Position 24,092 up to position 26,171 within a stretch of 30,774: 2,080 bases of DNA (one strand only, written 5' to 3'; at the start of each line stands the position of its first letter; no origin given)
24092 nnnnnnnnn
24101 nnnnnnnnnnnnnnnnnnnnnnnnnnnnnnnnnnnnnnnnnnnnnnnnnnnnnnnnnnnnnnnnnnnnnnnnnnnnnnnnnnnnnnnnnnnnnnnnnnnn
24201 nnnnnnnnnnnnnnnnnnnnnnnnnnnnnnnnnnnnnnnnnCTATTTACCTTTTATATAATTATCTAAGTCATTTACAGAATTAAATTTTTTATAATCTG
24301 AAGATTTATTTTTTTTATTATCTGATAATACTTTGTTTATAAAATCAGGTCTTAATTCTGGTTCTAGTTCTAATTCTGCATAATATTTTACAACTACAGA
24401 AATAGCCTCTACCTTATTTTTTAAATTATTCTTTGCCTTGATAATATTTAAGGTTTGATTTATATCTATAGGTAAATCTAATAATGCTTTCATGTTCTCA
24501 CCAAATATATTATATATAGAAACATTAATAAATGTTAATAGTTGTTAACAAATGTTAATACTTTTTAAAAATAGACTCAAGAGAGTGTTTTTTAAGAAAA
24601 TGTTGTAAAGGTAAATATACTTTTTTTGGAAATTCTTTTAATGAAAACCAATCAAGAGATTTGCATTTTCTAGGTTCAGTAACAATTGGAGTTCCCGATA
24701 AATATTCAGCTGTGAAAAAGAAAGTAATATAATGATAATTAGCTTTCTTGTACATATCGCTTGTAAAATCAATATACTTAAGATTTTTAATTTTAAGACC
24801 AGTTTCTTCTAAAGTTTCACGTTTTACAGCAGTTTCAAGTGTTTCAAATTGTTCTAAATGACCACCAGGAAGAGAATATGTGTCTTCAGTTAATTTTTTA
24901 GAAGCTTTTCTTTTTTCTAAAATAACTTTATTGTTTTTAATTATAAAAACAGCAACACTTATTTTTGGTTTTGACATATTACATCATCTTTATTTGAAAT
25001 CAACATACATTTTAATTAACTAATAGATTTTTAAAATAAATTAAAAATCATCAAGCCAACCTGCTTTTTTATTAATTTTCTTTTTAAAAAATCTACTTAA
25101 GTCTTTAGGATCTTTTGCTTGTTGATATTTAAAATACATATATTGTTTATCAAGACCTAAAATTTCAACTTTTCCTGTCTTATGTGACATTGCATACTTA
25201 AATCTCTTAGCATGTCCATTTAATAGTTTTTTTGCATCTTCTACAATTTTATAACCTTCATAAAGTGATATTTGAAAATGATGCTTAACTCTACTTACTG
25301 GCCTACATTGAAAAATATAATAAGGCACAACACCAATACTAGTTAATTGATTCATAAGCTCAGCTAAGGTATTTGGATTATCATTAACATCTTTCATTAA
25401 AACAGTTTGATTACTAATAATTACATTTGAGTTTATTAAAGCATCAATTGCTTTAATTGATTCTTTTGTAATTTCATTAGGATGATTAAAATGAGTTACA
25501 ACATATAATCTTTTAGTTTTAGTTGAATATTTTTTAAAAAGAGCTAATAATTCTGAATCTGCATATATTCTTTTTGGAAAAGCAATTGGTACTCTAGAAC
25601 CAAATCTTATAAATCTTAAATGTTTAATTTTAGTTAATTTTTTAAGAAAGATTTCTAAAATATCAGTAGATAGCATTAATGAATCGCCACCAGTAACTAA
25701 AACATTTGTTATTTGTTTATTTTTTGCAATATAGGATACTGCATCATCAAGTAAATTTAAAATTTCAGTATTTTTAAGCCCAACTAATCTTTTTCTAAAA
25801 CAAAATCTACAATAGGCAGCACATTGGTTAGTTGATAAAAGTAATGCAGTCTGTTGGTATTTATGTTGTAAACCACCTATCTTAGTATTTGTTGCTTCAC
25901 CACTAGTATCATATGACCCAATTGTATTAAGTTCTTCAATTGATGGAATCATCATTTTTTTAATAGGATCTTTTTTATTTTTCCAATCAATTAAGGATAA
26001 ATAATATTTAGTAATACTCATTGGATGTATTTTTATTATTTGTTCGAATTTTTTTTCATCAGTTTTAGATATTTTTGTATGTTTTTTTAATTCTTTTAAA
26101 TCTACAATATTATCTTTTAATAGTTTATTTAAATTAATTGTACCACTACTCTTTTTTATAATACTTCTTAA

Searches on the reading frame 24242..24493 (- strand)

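Call 26: search_protein_families(library=pfam, proteins=[window:24242-24493:-], max_evalue=0.001)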
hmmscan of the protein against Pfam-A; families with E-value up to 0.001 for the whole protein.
window:24242-24493:- (83 aa): 1 family
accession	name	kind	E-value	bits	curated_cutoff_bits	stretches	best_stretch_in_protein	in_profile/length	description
PF10884.14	DUF2683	-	4.5e-05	24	27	1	14-77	4-65/66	Protein of unknown function (DUF2683)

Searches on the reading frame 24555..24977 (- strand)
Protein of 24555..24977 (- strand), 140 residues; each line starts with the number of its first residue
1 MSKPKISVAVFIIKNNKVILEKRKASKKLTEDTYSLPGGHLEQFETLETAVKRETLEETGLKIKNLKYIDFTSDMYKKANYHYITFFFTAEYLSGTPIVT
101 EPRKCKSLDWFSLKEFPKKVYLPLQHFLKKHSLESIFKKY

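Call 26: search_protein_families(library=pfam, proteins=[window:24555-24977:-], max_evalue=0.001)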
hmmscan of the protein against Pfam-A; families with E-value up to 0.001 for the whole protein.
window:24555-24977:- (140 aa): 3 families
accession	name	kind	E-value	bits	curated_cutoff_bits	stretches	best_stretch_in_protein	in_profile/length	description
PF00293.34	NUDIX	-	2.8e-20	73.1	21.1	1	4-127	2-130/134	NUDIX domain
PF14815.12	NUDIX_4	-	4.5e-06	26.9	35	1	10-118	2-99/113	NUDIX domain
PF22327.2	Nudt16-like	-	0.00094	19.6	27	0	36-92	37-95/161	U8 snoRNA-decapping enzyme-like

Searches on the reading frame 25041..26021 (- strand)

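Call 26: search_protein_families(library=pfam, proteins=[window:25041-26021:-], max_evalue=0.001)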
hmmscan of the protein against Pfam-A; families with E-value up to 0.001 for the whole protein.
window:25041-26021:- (326 aa): 2 families
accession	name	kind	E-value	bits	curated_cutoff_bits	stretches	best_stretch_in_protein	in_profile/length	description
PF04055.27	Radical_SAM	-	8e-08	33.1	29.5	1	63-217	3-160/166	Radical SAM superfamily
PF19238.5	Radical_SAM_2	-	0.00051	20.2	26.7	0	184-227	100-142/151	Radical SAM-like domain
